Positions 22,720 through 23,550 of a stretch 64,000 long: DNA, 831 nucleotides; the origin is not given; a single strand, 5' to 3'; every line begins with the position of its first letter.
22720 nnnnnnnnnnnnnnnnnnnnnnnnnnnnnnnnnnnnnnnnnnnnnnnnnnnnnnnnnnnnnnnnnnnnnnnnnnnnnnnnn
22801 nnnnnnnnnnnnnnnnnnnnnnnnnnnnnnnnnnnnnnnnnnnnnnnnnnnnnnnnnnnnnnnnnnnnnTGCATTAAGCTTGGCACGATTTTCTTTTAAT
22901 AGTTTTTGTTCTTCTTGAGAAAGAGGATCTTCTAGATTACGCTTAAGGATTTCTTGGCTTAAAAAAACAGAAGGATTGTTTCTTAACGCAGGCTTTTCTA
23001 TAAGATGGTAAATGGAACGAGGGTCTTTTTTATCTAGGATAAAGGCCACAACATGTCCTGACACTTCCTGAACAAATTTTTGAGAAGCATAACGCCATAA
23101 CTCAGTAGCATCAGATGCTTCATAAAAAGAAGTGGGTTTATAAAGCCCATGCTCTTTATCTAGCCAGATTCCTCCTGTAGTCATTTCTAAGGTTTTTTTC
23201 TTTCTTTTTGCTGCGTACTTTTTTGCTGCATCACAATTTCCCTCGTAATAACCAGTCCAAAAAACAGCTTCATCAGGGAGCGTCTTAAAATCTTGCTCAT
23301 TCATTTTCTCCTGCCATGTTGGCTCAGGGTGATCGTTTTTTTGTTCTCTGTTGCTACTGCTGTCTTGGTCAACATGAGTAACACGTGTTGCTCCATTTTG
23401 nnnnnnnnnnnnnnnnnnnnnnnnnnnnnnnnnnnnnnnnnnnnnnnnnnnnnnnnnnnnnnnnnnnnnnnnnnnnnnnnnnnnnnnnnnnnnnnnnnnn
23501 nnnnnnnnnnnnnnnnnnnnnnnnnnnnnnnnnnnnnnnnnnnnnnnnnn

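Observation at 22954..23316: Candidate ADP-ribosyl cyclase / CD38-like NADase block inside a bacterial giant secreted protein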

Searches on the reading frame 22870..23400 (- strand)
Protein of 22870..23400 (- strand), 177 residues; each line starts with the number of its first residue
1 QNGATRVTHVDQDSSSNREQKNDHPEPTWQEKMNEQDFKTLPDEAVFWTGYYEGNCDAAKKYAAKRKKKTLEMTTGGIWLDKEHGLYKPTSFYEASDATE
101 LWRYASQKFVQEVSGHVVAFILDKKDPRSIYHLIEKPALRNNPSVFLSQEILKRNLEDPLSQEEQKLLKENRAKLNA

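Call 3: search_protein_families(library=pfam, proteins=[window:22870-23400:-], max_evalue=10)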
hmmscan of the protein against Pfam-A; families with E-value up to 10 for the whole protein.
window:22870-23400:- (177 aa): 1 family
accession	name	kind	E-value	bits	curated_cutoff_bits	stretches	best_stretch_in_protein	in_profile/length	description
PF02267.23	Rib_hydrolayse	-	0.0099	15.7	25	2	26-82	49-102/241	ADP-ribosyl cyclase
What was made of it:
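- Checked: Pfam PF02267 alone is sub-threshold (E=0.0099, 15.7 bits against a gathering score of 25; call 3).
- Pfam PF02267 is below its gathering score for this sequence (call 3).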

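Call 4: search_protein_families(library=ncbifam, proteins=[window:22870-23400:-], max_evalue=10)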
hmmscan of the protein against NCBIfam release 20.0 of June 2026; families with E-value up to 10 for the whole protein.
window:22870-23400:- (177 aa): 0 families

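Call 5: search_solved_structures(query=window:22870-23400:-, max_evalue=10, show_alignments=3)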
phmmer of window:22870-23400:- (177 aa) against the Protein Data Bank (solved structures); distinct sequences matched with E-value up to 10: 2.
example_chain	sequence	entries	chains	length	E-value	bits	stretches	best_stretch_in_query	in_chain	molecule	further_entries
9ouf_A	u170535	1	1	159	1.7e-11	47.5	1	9-146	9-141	Ribonuclease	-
9ro8_A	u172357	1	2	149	1.9e-06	31.1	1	32-167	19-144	ADP-ribosylcyclase toxin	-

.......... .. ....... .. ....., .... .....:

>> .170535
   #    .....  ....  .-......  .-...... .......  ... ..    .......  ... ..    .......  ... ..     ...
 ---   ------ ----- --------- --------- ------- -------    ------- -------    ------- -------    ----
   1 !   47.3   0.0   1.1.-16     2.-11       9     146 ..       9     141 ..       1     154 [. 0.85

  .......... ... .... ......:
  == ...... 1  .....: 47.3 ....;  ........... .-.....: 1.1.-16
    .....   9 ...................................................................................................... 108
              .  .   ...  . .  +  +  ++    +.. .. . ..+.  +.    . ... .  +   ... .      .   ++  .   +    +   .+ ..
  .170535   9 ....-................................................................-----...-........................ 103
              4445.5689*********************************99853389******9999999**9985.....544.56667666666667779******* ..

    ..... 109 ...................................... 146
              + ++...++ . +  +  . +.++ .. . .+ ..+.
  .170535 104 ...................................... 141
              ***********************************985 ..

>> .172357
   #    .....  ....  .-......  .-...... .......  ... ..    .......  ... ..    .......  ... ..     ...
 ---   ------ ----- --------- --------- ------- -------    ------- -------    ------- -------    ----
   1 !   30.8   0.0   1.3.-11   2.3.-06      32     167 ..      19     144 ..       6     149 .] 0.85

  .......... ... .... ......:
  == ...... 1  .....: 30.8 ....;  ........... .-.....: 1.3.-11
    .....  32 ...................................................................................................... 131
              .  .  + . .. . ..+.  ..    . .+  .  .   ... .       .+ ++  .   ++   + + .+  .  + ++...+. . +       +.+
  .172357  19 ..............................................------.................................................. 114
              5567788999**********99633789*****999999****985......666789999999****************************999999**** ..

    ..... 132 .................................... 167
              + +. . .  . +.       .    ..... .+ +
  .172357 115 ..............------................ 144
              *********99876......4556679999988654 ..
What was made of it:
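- On Bacterial minimal ARC enzymes (Tox-ARC / Tac1 / ARCtox): Call 5: Tac1 E=1.7e-11 and ARCtox E=1.9e-6.
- Checked: phmmer of aa 197-373 against all PDB sequences gives only two hits, both bacterial ARC enzymes: 9ouf_A (Tac1) at E=1.7e-11 and 9ro8_A (ARC toxin) at E=1.9e-6 (call 5).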

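Call 7: find_homologous_proteins(query=window:22870-23400:-, max_evalue=0.001)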
Query window:22870-23400:-: 19 candidates shared short words with the query, none scored E <= 0.001.

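Call 21: predict_structure(protein=window:22870-23400:-)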
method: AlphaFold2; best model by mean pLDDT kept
length: 177 residues; sequences in the alignment: 1
mean_pLDDT: 50.2   pTM: 0.38
mean pLDDT of the five models: 50.2, 36.4, 35.5, 35.4, 34.0
residues with pLDDT >= 90: 0; 70-90: 2; 50-70: 97; < 50: 78
segments of 3 or more residues with pLDDT < 50: 1-4, 9-33, 66-82, 138-160, 175-177
pLDDT, mean of each block of 10 residues (from residue 1): 45 40 35 53 63 54 47 41 51 66 62 55 60 52 35 39 59 46
secondary structure, 60 per line:
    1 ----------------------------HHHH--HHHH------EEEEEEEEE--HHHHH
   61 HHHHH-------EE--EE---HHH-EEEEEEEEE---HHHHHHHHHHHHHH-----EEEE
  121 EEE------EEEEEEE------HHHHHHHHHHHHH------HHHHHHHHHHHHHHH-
elements in order: H29-32 H35-38 E45-53 H56-65 E86-94 H98-111 E117-123 E130-136 H143-155 H162-176

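Call 24: search_protein_representatives(protein=window:22870-23400:-)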
Query: 177 residues. Proteins with E-value up to 0.001 (for the whole library): 472; up to 1e-10: 58; up to 1e-30: 2. The best 150 are listed.
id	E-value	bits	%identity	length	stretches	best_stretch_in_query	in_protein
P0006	6.5e-45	169.3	55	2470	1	21-175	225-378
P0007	2.0e-31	125.4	52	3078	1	27-162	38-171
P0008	6.1e-30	120.6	50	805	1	27-153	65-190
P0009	1.8e-26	109.3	43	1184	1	28-169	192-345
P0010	6.0e-24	101.1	40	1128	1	25-173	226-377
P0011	3.6e-22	95.3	42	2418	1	27-166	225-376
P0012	9.2e-22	94.0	41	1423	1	29-170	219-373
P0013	1.1e-21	93.8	41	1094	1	28-174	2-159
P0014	1.3e-20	90.3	50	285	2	87-149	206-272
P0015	1.8e-18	83.3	43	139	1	30-145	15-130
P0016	1.1e-16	77.4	43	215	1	33-145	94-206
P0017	6.3e-16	75.0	44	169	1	37-145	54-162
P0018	1.3e-15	74.0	37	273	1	17-145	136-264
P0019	1.4e-15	73.9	42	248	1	32-145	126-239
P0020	4.8e-15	72.1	42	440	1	34-145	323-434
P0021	7.2e-15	71.5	37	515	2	42-152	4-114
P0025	2.9e-14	69.6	39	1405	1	36-167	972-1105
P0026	3.0e-14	69.5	43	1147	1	33-145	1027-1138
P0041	5.3e-12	62.2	45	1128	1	36-141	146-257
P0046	8.5e-12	61.5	42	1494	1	36-145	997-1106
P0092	1.1e-09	54.7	47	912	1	33-149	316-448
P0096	1.6e-09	54.2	37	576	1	35-158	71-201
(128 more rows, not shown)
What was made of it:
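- Checked: An exhaustive phmmer over 1.84 billion representatives gives 472 homologs at E<=1e-3 and 58 at E<=1e-10 (call 24).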

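Call 26: list_cluster_members(proteins=[P0006, P0007, P0008, P0009, P0010, P0011, P0012, P0013, P0015, P0025])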
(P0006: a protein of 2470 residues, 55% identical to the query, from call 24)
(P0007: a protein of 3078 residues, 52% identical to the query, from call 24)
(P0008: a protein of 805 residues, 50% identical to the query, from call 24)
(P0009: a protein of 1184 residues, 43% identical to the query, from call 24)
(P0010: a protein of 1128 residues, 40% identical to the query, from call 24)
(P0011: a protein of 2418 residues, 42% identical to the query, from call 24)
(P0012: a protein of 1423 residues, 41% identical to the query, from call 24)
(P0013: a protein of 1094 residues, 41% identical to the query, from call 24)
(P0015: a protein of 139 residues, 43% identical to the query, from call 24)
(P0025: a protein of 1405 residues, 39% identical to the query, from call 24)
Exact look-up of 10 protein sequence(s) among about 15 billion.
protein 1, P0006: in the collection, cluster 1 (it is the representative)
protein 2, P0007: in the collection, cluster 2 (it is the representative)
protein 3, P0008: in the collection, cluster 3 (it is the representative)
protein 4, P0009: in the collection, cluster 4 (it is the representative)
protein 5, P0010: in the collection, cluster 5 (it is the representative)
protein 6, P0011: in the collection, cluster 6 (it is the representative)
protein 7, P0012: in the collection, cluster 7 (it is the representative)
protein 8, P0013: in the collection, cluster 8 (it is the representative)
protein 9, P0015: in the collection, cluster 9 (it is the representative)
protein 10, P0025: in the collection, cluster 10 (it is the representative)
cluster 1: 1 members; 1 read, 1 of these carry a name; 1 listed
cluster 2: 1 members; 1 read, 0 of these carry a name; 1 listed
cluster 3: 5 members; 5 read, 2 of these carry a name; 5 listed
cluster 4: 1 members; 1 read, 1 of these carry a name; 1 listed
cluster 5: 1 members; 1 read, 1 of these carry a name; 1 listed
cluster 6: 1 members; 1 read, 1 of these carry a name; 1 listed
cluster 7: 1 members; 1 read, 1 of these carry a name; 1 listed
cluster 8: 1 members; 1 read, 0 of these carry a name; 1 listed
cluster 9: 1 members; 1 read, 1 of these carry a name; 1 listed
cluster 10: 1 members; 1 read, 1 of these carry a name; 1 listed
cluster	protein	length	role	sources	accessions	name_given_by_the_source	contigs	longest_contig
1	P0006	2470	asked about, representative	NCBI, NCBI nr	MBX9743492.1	MAG: hypothetical protein K2W99_08160 [Chthoniobacterales bacterium] | hypothetical protein [Chthoniobacterales bacterium]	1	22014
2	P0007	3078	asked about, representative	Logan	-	-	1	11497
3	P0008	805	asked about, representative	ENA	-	-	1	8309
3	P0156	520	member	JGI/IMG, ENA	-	hypothetical protein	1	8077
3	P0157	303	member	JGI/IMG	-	hypothetical protein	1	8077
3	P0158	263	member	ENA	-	-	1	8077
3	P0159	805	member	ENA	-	-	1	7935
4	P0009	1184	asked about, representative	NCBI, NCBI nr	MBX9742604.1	MAG: hypothetical protein K2W99_03585, partial [Chthoniobacterales bacterium] | hypothetical protein [Chthoniobacterales bacterium]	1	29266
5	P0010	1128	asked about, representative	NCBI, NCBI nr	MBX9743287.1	MAG: hypothetical protein K2W99_07120 [Chthoniobacterales bacterium] | hypothetical protein [Chthoniobacterales bacterium]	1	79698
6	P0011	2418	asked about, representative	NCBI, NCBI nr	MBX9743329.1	MAG: hypothetical protein K2W99_07330, partial [Chthoniobacterales bacterium] | hypothetical protein [Chthoniobacterales bacterium]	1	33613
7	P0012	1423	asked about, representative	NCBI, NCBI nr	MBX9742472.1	MAG: hypothetical protein K2W99_02890 [Chthoniobacterales bacterium] | hypothetical protein [Chthoniobacterales bacterium]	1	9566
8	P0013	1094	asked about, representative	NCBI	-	-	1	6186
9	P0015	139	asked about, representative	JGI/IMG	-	hypothetical protein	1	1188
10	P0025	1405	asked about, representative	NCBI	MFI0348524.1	MAG: hypothetical protein ACH346_07160 [Chthoniobacterales bacterium]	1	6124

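Call 45: find_encoding_contigs(protein=P0008, flank=8000, max_places=3)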
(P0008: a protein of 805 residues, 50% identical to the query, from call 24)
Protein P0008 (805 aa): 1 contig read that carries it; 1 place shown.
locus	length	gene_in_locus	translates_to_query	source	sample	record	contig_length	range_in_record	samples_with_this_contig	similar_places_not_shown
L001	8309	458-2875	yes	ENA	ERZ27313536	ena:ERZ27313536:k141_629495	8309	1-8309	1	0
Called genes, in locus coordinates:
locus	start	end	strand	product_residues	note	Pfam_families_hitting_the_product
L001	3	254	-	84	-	?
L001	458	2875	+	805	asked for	-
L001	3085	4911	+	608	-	-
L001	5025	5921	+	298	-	-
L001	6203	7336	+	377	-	-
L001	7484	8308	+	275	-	?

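Call 46: find_encoding_contigs(protein=P0010, flank=8000, max_places=2)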
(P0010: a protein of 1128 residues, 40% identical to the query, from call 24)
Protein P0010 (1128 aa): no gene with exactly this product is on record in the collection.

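Call 54: list_cluster_members(proteins=[P0041, P0046, P0092, P0096, P0021, P0014, P0016, P0018, P0020, P0026])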
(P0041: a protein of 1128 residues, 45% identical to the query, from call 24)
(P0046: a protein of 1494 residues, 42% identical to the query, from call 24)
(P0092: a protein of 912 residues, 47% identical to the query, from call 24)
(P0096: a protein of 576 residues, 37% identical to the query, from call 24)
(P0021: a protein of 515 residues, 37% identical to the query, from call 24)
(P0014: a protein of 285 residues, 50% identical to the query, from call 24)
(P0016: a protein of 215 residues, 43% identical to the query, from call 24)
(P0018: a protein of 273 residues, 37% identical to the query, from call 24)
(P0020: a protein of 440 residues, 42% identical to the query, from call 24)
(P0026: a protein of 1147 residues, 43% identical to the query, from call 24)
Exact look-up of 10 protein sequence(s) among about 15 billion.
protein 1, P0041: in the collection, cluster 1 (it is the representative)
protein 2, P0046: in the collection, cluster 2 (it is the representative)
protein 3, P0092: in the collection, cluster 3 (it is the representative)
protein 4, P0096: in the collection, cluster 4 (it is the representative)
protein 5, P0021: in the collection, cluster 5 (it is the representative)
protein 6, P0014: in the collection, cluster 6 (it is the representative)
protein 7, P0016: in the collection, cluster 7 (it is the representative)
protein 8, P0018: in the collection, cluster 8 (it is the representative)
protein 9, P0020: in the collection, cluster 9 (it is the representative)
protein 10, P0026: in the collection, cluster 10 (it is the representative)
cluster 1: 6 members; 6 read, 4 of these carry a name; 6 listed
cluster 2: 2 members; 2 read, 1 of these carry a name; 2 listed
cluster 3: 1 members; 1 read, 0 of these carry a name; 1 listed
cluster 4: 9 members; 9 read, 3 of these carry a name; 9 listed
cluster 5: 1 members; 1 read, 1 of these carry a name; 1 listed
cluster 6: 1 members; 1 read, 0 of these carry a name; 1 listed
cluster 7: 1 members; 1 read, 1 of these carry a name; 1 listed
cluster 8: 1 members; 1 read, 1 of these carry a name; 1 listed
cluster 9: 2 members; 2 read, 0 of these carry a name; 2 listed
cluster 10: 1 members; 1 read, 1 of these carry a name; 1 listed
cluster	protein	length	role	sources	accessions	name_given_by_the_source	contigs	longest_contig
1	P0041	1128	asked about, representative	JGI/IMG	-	hypothetical protein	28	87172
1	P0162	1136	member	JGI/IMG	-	hypothetical protein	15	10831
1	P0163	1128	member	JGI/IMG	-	hypothetical protein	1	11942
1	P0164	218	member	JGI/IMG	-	hypothetical protein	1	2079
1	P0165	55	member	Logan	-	-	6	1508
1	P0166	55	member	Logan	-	-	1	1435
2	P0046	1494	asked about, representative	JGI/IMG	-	hypothetical protein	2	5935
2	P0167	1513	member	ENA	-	-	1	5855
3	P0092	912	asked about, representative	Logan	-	-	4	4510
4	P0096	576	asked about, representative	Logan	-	-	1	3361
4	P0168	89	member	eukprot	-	gene22260-27034_t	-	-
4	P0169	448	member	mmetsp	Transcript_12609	Transcript_12609/g.13602 ORF Transcript_12609/g.13602 Transcript_12609/m.13602 ...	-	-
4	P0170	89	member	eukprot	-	gene24266-29980_t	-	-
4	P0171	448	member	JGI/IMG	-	-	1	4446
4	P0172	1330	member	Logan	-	-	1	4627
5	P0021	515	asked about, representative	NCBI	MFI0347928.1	MAG: hypothetical protein ACH346_04025, partial [Chthoniobacterales bacterium]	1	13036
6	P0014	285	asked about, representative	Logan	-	-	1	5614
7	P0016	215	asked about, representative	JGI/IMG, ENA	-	hypothetical protein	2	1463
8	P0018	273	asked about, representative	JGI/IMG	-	RHS repeat-associated protein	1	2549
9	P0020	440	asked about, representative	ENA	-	-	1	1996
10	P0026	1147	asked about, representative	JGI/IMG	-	RHS repeat-associated protein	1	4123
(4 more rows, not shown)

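Call 72: find_encoding_contigs(protein=P0006, flank=6000, max_places=2)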
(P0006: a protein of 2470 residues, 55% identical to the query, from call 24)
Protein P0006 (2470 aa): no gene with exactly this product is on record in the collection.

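Call 73: find_encoding_contigs(protein=P0012, flank=6000, max_places=2)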
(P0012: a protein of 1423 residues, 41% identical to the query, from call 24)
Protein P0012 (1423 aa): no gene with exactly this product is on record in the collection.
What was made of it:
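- DNA for the paralog loci could not be retrieved, so their neighbourhoods are unchecked (calls 46, 72, 73).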

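Call 74: find_encoding_contigs(protein=P0007, flank=6000, max_places=2)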
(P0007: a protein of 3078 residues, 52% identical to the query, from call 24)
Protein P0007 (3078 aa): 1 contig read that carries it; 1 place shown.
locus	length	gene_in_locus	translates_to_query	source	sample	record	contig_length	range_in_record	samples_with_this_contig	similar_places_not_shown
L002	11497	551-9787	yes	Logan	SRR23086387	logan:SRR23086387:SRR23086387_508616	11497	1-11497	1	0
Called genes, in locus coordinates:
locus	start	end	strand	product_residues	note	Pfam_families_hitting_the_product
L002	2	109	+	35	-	?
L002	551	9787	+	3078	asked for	-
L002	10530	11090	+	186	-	PF14216:DUF4326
